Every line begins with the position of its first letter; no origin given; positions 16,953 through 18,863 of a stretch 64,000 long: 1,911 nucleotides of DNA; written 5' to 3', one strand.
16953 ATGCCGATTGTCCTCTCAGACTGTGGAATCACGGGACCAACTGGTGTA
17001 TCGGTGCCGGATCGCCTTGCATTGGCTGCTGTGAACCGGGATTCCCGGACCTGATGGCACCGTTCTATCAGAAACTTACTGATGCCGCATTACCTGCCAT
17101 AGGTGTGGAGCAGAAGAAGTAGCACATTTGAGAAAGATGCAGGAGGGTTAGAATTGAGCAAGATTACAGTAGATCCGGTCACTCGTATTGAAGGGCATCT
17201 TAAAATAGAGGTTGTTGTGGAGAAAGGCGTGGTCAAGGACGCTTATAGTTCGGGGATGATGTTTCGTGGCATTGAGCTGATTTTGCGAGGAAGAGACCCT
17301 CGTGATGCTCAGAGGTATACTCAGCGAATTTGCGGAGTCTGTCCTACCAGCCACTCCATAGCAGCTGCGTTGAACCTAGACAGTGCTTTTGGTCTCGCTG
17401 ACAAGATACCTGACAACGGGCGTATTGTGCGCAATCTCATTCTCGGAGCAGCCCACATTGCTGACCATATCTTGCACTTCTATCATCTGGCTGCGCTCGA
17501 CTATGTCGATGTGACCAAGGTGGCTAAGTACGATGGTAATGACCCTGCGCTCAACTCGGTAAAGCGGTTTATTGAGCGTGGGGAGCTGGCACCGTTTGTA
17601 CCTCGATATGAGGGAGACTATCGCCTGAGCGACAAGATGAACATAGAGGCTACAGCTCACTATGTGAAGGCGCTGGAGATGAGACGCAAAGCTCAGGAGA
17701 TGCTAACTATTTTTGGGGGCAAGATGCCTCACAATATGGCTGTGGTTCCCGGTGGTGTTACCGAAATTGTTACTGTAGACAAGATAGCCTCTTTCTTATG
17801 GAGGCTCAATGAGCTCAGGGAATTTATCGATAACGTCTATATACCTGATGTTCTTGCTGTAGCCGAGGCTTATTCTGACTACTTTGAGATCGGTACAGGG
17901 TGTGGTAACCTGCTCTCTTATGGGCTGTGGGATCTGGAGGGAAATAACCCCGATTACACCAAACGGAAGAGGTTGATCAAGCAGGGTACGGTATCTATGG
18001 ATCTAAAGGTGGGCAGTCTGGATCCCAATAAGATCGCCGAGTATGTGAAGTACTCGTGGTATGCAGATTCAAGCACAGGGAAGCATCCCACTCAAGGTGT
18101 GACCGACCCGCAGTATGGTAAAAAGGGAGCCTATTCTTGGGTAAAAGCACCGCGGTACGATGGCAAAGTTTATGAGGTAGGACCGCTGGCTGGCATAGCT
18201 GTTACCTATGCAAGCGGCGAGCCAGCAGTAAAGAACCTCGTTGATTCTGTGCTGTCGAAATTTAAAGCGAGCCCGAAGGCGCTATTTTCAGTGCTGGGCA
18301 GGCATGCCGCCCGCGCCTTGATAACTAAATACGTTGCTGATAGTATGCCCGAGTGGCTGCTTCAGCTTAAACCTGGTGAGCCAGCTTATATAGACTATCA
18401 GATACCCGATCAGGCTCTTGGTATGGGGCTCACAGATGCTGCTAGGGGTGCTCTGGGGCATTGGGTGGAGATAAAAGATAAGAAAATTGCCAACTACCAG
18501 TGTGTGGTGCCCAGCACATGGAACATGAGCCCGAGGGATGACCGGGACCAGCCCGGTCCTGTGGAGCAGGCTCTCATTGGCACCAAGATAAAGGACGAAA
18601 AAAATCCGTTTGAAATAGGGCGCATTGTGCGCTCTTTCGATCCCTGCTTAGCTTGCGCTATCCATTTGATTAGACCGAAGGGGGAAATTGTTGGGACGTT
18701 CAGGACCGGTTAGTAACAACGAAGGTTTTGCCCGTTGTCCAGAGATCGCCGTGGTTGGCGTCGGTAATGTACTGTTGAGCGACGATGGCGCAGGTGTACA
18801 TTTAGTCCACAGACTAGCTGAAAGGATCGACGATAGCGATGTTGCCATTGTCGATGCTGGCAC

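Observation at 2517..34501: A single 32-kb stretch encodes essentially the whole H2 + CO2 to acetyl-CoA toolkit (metal uptake, metallocentre maturation, hydrogenase, methyl branch end, carbonyl branch)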

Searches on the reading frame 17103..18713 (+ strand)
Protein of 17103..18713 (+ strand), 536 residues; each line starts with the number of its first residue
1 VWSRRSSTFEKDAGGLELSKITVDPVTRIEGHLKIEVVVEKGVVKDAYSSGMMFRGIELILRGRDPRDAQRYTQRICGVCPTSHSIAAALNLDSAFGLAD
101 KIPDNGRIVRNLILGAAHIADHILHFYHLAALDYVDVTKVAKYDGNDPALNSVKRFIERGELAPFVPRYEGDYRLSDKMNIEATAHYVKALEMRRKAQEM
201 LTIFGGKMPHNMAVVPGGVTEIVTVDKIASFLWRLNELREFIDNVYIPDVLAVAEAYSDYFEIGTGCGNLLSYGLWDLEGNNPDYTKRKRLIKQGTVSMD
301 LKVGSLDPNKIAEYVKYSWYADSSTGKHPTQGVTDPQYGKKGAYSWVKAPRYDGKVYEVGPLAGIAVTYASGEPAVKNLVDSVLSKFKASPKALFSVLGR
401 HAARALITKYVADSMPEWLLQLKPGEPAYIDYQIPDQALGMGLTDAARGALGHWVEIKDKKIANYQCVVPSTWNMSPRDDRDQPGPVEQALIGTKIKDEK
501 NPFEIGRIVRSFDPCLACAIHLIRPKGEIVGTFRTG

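Call 4: search_protein_families(library=pfam, proteins=[window:17103-18713:+])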
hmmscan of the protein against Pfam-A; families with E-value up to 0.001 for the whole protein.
window:17103-18713:+ (536 aa): 1 family
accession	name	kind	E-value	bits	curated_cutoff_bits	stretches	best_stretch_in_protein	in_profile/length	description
PF00374.24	NiFeSe_Hases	-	4.5e-164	547.6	25.8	1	55-521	1-508/508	Nickel-dependent hydrogenase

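Call 9: search_protein_families(library=ncbifam, proteins=[window:17103-18713:+])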
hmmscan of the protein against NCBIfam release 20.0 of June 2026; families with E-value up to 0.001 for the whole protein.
window:17103-18713:+ (536 aa): 10 families
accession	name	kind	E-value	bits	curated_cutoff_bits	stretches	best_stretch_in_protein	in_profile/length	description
NF033181.1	NiFeSe_hydrog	equivalog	9.4e-221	734.1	600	1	19-528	2-502/507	nickel-dependent hydrogenase large subunit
NF045518.1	H2_NiFeSe_large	exception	8.4e-165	549.2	780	2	154-523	113-482/485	NiFeSe hydrogenase large subunit HysA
NF007778.0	PRK10467.1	equivalog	1.7e-111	373.3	969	1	20-530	4-561/567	hydrogenase 2 large subunit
NF007550.0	PRK10170.1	equivalog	1.2e-104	350.9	1101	2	151-527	168-588/597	Ni/Fe-hydrogenase large subunit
TIGR03295.1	frhA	equivalog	4e-37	128.1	392.5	2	20-365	4-274/412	coenzyme F420 hydrogenase subunit alpha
NF041785.2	VhuA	equivalog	2.2e-28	99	800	2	19-135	2-117/418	F420-non-reducing hydrogenase Vhu subunit A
NF040828.1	sulfhyd_ShyA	equivalog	1.6e-24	86.6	700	2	21-135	3-116/415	NAD(P)-dependent hydrogenase/sulfhydrogenase 2 subunit alpha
NF040832.1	sulfhyd_HydA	equivalog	6.3e-15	55.2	880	2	21-137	5-120/426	NADPH-dependent hydrogenase/sulfhydrogenase 1 subunit alpha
NF004739.1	PRK06075.1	equivalog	1.2e-05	24.3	360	0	30-128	13-110/384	NADH-quinone oxidoreductase subunit D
NF041786.2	VhuU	equivalog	0.00013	21.7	70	1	508-526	14-32/45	F420-non-reducing hydrogenase selenoprotein subunit VhuU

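Call 10: find_homologous_proteins(query=window:17103-18713:+, max_evalue=1e-30)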
Query window:17103-18713:+ (536 aa): 7999 proteins with E <= 1e-30 among 8000 candidates; the best 120 are listed.
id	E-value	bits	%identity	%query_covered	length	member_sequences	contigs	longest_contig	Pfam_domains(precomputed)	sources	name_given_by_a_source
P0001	0.0e+0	1099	91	97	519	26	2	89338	PF00374.25,PF27537.1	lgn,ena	-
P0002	0.0e+0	1078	88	97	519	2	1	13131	PF00374.25,PF27537.1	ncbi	-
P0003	0.0e+0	1066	87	97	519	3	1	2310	PF00374.25,PF27537.1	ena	-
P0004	0.0e+0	1062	86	97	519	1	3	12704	PF00374.25,PF27537.1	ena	-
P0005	0.0e+0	1061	86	97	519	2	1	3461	PF00374.25,PF27537.1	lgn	-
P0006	0.0e+0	1060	87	96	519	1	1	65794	PF00374.25,PF27537.1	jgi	jgi:hydrogenase large subunit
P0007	0.0e+0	1060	86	97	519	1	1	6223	PF00374.25,PF27537.1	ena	-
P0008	0.0e+0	1059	86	97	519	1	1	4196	PF00374.25,PF27537.1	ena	-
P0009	0.0e+0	1059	87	96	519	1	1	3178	PF00374.25,PF27537.1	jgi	jgi:hydrogenase large subunit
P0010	0.0e+0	1058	87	95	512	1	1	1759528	PF00374.25,PF27537.1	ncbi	ncbi:MAG: nickel-dependent hydrogenase large subunit, partial [Chloroflexota bacterium]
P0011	0.0e+0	1058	85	96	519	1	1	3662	PF00374.25,PF27537.1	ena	-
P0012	0.0e+0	1057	86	96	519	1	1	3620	PF00374.25,PF27537.1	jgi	jgi:hydrogenase large subunit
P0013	0.0e+0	1057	85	97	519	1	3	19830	PF00374.25,PF27537.1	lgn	-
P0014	0.0e+0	1055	86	96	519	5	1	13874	PF00374.25,PF27537.1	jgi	jgi:hydrogenase large subunit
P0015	0.0e+0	1054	84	96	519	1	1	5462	PF00374.25,PF27537.1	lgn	-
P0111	6.7e-290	981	81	97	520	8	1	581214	PF00374.25,PF27537.1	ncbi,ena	-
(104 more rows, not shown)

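Call 12: find_encoding_contigs(protein=P0001, flank=10000, max_places=2)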
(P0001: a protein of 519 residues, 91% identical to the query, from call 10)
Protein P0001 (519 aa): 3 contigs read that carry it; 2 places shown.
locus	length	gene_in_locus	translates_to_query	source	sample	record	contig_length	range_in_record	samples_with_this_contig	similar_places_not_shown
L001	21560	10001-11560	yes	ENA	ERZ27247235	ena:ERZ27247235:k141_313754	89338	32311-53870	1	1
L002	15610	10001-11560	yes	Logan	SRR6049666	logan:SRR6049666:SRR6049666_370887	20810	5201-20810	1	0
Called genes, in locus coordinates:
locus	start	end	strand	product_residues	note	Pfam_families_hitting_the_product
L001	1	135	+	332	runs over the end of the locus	PF02504:FA_synthesis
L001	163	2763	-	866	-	PF02861:Clp_N, PF23569:NBD_SMAX1, PF00004:AAA, PF17871:AAA_lid_9, PF00004:AAA, PF07724:AAA_2, PF07728:AAA_5, PF10431:ClpB_D2-small, +9 more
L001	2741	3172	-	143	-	PF00376:MerR (weak), PF13411:MerR_1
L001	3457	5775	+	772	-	PF00708:Acylphosphatase, PF07503:zf-HYPF, PF01300:Sua5_yciO_yrdC, PF17788:HypF_C, PF00814:TsaD (faint), PF22521:HypF_C_2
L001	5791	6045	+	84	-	PF01455:HupF_HypC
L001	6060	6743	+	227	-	-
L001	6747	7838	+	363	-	PF01924:HypD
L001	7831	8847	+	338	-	PF00586:AIRS, PF02769:AIRS_C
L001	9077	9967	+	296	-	PF01058:Oxidored_q6, PF14720:NiFe_hyd_SSU_C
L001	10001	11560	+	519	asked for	PF27537:HoxH, PF00374:NiFeSe_Hases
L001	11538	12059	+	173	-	PF01750:HycI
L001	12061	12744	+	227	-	PF12225:DUF5981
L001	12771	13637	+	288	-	PF02219:MTHFR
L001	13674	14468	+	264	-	PF10370:Rv2993c-like_N, PF01557:FAA_hydrolase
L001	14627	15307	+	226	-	PF00072:Response_reg, PF00196:GerE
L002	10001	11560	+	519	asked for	PF27537:HoxH, PF00374:NiFeSe_Hases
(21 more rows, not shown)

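Call 13: find_encoding_contigs(protein=P0010, flank=10000, max_places=2)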
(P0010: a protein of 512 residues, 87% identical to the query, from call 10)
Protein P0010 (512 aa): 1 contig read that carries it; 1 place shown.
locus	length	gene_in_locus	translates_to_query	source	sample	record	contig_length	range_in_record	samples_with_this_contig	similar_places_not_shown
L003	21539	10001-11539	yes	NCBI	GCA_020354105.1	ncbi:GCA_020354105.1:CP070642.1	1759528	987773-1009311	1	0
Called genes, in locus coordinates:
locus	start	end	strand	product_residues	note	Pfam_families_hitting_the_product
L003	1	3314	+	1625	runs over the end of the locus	PF08447:PAS_3, PF00989:PAS, PF08447:PAS_3, PF00989:PAS, PF08448:PAS_4, PF00989:PAS, PF13426:PAS_9, PF00989:PAS, +26 more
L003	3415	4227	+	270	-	-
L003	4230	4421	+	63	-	PF01187:MIF (weak), PF01361:Tautomerase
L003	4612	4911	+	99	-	PF13451:zf_Tbcl, PF23477:zf_Tbcl_2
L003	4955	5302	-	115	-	-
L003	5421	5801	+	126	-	-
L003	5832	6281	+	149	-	PF00903:Glyoxalase, PF13669:Glyoxalase_4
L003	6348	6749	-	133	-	PF02826:2-Hacid_dh_C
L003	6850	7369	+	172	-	PF02007:MtrH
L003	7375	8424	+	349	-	PF01208:URO-D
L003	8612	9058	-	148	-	PF13404:HTH_AsnC-type, PF13412:HTH_24, PF01037:AsnC_trans_reg, PF22482:AsnC_trans_reg_3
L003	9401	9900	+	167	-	PF01558:POR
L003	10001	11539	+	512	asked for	PF27537:HoxH (faint), PF00374:NiFeSe_Hases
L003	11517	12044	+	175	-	PF01750:HycI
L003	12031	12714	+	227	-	PF12225:DUF5981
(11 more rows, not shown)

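Call 14: find_encoding_contigs(protein=P0111, flank=10000, max_places=2)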
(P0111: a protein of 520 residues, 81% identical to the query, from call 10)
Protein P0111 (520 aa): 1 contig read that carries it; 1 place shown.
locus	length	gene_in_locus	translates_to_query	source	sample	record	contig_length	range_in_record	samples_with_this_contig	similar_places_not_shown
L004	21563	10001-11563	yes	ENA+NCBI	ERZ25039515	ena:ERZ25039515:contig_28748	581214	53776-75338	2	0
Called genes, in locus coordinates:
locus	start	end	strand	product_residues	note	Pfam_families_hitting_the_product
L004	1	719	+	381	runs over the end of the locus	PF00478:IMPDH, PF01070:FMN_dh, PF05690:ThiG (faint)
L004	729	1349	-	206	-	PF01810:LysE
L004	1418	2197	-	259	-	-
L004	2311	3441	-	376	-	PF02771:Acyl-CoA_dh_N, PF02770:Acyl-CoA_dh_M, PF00441:Acyl-CoA_dh_1, PF08028:Acyl-CoA_dh_2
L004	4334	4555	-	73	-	-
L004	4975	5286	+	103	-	PF11746:DUF3303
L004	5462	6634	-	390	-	PF06224:AlkZ-like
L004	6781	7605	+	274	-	PF13338:AbiEi_4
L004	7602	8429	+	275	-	PF08843:AbiEii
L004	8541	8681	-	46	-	-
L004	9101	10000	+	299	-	PF01058:Oxidored_q6, PF14720:NiFe_hyd_SSU_C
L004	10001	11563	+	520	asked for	PF27537:HoxH, PF00374:NiFeSe_Hases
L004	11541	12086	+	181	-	PF01750:HycI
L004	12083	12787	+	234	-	PF12225:DUF5981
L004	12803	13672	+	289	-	PF02219:MTHFR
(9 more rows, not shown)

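Call 20: find_related_loci(query=A1, collection=genome_contigs, flank=10000)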
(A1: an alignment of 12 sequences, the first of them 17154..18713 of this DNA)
Query A1 (519 aa) in genome_contigs; peptide patterns used: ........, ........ (x = any residue, [..] = any of these).
600 stretches matched a pattern (row limit reached: there are more); 556 encode a relative of the query (tblastn E <= 1e-3); the best 80 are kept; 80 distinct loci.
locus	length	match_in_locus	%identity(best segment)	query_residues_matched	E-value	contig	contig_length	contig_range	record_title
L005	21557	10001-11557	90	1-519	0e+0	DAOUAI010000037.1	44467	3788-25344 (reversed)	MAG TPA_asm: Dehalococcoidia bacterium isolate H62_637 k111_1562619, whole genome shotgun sequence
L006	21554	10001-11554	88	1-518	0e+0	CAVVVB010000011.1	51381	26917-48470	MAG: uncultured Chloroflexia bacterium isolate MFD03726.bin.2.26 genome assembly, contig: contig_27821, whole genome sho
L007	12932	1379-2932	85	1-518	0e+0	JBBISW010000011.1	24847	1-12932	MAG: Chloroflexota bacterium isolate SLF170214_bin_382 NODE_1632_length_24847_cov_10.688448, whole genome shotgun sequen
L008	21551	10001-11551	86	1-517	0e+0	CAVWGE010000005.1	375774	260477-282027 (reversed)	MAG: uncultured Chloroflexia bacterium isolate MFD04408.bin.1.9 genome assembly, contig: contig_24942, whole genome shot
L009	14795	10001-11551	85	1-517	0e+0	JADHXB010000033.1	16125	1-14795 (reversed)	MAG: Dehalococcoidia bacterium isolate BS750m-G42 BS-750m-C5904, whole genome shotgun sequence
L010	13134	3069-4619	84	1-517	0e+0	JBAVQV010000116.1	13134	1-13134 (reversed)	MAG: Dehalococcoidia bacterium isolate MFD02350_ilm_asm_bin2 k127_85321, whole genome shotgun sequence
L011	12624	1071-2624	77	1-518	0e+0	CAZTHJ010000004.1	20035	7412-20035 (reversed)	MAG TPA_asm: uncultured Dehalococcoidales bacterium isolate SRP080215_co1_65 genome assembly, contig: NODE_1592_length_2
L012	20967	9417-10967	77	1-517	0e+0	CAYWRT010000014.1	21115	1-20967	MAG TPA_asm: uncultured Dehalococcoidaceae bacterium isolate SRP214966_co4_508 genome assembly, contig: NODE_1975_length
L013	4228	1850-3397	77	1-516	0e+0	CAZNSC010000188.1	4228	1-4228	MAG TPA_asm: uncultured Dehalococcoidales bacterium isolate binchicken_co294_13 genome assembly, contig: NODE_16593_leng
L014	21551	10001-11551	76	1-517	0e+0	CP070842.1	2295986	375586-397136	MAG: Dehalococcoidales bacterium isolate bin10 chromosome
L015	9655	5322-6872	74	1-517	0e+0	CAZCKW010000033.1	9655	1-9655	MAG TPA_asm: uncultured Dehalococcoidales bacterium isolate SRP178699_co2_22 genome assembly, contig: NODE_7212_length_9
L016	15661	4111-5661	73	1-517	0e+0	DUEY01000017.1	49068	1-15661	MAG TPA_asm: Dehalococcoidia bacterium isolate W281 Contig17, whole genome shotgun sequence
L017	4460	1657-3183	73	2-517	0e+0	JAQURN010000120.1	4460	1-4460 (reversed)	MAG: Actinomycetota bacterium isolate STD1_74 NODE_80336_length_4481_cov_2.928342_Sandtown_D1, whole genome shotgun sequ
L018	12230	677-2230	71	1-518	0e+0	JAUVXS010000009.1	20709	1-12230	MAG: Dehalococcoidia bacterium isolate CSMAG_1222 CSMAG_1222_k141_776416_length_20709_cov_6.5436, whole genome shotgun s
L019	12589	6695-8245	73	1-517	0e+0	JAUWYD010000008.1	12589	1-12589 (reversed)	MAG: Chloroflexota bacterium isolate CSMAG_2701 CSMAG_2701_k141_2434846_length_12589_cov_27.7813, whole genome shotgun s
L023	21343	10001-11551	72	1-517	0e+0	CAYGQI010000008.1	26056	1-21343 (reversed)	MAG TPA_asm: uncultured Anaerolineales bacterium isolate ERP119294_co1_125 genome assembly, contig: NODE_2161_length_260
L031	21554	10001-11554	69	1-518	0e+0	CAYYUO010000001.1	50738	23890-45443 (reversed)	MAG TPA_asm: uncultured Dehalococcoidales bacterium isolate binchicken_co34_425 genome assembly, contig: NODE_860_length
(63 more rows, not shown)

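Call 33: search_solved_structures(query=window:17154-18713:+, max_evalue=1e-20)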
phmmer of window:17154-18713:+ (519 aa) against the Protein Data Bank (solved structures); distinct sequences matched with E-value up to 1e-20: 61 (the best 60 are shown).
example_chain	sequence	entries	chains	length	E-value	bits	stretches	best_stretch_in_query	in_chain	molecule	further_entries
1frf_L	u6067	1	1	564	3.6e-139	468.1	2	134-513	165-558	[NI-FE] HYDROGENASE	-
5jsu_B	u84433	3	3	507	1.4e-137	462.9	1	3-509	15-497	Periplasmic [NiFeSe] hydrogenase, large subunit, selenocysteine-containing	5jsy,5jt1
1yrq_H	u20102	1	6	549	1.9e-136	459.1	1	3-504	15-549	Periplasmic [NiFe] hydrogenase large subunit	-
1yqw_Q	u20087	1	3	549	5.1e-136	457.7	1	3-504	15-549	Periplasmic [NiFe] hydrogenase large subunit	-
5jsh_B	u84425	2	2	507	5.2e-136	457.7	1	3-509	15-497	Periplasmic [NiFeSe] hydrogenase, large subunit, selenocysteine-containing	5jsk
4ud2_Q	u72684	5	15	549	5.9e-136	457.5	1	3-504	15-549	NICKEL-DEPENDENT HYDROGENASE LARGE SUBUNIT | PERIPLASMIC [NIFE] HYDROGENASE LARGE SUBUNIT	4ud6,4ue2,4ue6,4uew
4ucq_Q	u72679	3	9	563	6.6e-136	457.3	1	3-504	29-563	NICKEL-DEPENDENT HYDROGENASE LARGE SUBUNIT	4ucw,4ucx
3h3x_Q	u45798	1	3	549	1.3e-135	456.3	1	3-504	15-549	Periplasmic [NiFe] hydrogenase large subunit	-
4upe_Q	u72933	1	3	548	2.4e-135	455.5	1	3-504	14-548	NICKEL-DEPENDENT HYDROGENASE LARGE SUBUNIT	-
3cur_H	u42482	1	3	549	2.4e-135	455.5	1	3-504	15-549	Periplasmic [NiFe] hydrogenase large subunit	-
3cus_Q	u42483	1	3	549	2.5e-135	455.4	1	3-504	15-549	Periplasmic [NiFe] hydrogenase large subunit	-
4urh_Q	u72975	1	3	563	2.7e-135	455.3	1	3-504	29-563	NICKEL-DEPENDENT HYDROGENASE LARGE SUBUNIT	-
4ueq_Q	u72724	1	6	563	2.7e-135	455.3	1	3-504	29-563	NICKEL-DEPENDENT HYDROGENASE LARGE SUBUNIT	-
4upv_Q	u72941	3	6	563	3.4e-135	455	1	3-504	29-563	NIFE-HYDROGENASE LARGE SUBUNIT | NICKEL-DEPENDENT HYDROGENASE LARGE SUBUNIT | PERIPLASMIC [NIFE] HYDROGENASE LARGE SUBUNIT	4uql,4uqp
6z8o_B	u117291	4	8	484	3.4e-135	455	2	139-504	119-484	Periplasmic [NiFeSe] hydrogenase, large subunit, selenocysteine-containing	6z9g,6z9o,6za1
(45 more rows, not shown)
